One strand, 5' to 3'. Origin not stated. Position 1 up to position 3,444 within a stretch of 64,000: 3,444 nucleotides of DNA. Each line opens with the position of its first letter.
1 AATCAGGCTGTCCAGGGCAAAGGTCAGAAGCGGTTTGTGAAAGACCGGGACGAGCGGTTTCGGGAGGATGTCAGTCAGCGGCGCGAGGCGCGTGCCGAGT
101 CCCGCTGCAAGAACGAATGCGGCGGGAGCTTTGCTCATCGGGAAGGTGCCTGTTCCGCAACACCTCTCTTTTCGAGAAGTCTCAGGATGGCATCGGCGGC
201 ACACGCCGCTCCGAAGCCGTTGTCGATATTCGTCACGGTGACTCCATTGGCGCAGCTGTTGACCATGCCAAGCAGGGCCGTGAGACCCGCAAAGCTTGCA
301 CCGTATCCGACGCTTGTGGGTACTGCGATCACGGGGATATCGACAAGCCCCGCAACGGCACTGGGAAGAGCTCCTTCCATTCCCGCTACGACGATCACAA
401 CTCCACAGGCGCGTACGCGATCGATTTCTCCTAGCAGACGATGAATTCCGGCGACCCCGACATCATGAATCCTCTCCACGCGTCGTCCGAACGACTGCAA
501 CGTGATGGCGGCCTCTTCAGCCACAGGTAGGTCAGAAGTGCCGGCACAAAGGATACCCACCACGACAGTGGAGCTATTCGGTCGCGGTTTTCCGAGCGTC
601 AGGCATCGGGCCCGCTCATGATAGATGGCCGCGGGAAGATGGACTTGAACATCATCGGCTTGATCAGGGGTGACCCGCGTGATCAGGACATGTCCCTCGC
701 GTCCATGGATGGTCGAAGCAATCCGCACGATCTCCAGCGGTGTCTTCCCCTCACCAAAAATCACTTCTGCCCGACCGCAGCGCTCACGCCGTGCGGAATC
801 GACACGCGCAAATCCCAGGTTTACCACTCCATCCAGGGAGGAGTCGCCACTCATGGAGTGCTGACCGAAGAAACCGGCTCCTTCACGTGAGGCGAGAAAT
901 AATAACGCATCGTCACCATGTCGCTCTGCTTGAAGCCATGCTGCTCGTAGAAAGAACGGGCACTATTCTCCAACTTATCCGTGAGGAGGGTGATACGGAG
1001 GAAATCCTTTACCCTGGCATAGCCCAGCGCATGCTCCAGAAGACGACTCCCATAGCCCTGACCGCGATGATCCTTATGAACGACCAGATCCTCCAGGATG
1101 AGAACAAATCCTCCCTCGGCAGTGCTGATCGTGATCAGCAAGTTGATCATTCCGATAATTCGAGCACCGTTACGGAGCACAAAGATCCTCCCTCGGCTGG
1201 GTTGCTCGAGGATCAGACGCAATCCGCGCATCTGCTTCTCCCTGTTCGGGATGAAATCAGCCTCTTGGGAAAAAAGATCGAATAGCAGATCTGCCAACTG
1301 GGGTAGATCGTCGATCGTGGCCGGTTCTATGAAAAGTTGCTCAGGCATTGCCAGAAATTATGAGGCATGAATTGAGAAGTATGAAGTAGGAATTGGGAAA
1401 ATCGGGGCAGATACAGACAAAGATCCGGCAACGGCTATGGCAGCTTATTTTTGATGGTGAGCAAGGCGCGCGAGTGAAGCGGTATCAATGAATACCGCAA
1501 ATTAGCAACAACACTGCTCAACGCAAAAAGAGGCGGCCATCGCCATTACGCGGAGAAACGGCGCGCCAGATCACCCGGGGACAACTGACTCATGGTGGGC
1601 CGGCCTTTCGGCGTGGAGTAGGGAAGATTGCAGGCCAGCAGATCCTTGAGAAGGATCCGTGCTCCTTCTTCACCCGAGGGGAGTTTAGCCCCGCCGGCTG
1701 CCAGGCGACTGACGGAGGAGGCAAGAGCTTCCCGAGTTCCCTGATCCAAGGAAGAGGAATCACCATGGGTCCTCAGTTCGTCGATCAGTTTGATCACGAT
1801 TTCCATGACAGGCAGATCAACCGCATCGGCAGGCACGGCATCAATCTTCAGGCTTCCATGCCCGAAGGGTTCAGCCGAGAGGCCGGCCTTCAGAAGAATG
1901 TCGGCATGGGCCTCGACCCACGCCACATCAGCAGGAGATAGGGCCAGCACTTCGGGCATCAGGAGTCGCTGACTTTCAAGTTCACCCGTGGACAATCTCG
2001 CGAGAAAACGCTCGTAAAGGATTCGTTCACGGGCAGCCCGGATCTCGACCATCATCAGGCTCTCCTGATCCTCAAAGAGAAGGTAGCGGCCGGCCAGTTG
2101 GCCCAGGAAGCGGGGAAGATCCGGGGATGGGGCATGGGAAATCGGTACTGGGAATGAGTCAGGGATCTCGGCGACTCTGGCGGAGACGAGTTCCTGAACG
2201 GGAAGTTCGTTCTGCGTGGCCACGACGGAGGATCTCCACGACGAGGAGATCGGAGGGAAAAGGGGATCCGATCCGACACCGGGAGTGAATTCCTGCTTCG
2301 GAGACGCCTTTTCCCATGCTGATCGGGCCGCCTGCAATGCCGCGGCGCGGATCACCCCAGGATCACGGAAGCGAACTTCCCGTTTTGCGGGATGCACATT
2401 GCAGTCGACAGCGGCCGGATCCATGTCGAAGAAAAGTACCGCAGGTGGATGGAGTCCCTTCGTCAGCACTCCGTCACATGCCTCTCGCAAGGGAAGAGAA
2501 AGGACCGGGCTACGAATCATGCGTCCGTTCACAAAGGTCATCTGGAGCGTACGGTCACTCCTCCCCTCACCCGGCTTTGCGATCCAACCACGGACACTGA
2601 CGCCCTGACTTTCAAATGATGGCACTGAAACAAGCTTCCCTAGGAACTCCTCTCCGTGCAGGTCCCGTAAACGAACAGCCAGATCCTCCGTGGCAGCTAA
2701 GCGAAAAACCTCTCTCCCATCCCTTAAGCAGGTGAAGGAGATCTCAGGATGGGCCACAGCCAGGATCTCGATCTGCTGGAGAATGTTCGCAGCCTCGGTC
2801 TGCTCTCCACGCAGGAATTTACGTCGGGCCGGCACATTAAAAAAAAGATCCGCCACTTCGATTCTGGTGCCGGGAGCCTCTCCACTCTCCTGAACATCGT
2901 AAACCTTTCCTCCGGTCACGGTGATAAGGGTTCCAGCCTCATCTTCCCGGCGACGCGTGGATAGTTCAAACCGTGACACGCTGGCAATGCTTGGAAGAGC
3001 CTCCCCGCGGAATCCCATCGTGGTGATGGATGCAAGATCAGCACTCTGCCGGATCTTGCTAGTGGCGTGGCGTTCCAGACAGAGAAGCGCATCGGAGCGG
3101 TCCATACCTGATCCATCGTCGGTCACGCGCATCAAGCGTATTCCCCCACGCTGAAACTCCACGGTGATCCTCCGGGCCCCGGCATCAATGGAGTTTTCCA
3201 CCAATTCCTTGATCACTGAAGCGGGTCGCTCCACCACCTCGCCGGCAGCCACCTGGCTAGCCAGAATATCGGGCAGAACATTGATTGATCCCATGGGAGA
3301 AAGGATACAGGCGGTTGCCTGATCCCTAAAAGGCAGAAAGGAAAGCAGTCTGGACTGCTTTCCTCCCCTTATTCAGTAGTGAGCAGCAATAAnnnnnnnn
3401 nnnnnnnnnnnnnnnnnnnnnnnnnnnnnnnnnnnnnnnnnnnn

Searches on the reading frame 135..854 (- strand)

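Call 5: search_protein_families(library=pfam, proteins=[window:135-854:-], max_evalue=0.001)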
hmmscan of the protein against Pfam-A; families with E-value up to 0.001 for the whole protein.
window:135-854:- (239 aa): 1 family
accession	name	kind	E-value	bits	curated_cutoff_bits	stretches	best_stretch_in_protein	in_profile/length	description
PF00731.26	AIRC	-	1.3e-16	60.9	30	1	99-228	2-131/148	AIR carboxylase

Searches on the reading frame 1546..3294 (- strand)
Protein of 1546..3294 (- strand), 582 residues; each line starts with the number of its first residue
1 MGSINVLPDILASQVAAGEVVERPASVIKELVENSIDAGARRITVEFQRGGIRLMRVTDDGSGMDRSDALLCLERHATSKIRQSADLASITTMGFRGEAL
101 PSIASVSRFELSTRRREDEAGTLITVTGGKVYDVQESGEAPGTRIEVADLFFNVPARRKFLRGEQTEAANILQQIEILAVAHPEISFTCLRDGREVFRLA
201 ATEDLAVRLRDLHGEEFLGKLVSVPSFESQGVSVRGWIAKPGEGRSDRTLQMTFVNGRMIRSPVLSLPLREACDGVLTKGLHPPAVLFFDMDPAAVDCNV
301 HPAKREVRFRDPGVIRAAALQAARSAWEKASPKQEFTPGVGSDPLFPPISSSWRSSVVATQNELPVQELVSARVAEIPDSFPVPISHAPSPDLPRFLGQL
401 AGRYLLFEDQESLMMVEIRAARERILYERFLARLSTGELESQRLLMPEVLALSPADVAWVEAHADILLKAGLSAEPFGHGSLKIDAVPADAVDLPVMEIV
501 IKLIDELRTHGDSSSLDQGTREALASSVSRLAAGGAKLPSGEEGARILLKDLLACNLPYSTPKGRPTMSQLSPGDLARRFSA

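Call 5: search_protein_families(library=pfam, proteins=[window:1546-3294:-], max_evalue=0.001)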
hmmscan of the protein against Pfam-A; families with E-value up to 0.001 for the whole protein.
window:1546-3294:- (582 aa): 4 families
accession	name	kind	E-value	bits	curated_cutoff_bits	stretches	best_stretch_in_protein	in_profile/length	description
PF08676.16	MutL_C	-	2.6e-29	102.2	25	1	397-528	1-131/142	MutL C terminal dimerisation domain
PF01119.25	DNA_mis_repair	-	4.8e-28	97.6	26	1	210-326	2-117/119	DNA mismatch repair protein, C-terminal domain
PF13589.12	HATPase_c_3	-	9.1e-10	39.1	25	1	25-119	4-98/137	Histidine kinase-, DNA gyrase B-, and HSP90-like ATPase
PF02518.31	HATPase_c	-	1.8e-05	25.5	26.4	1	22-78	4-63/111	Histidine kinase-, DNA gyrase B-, and HSP90-like ATPase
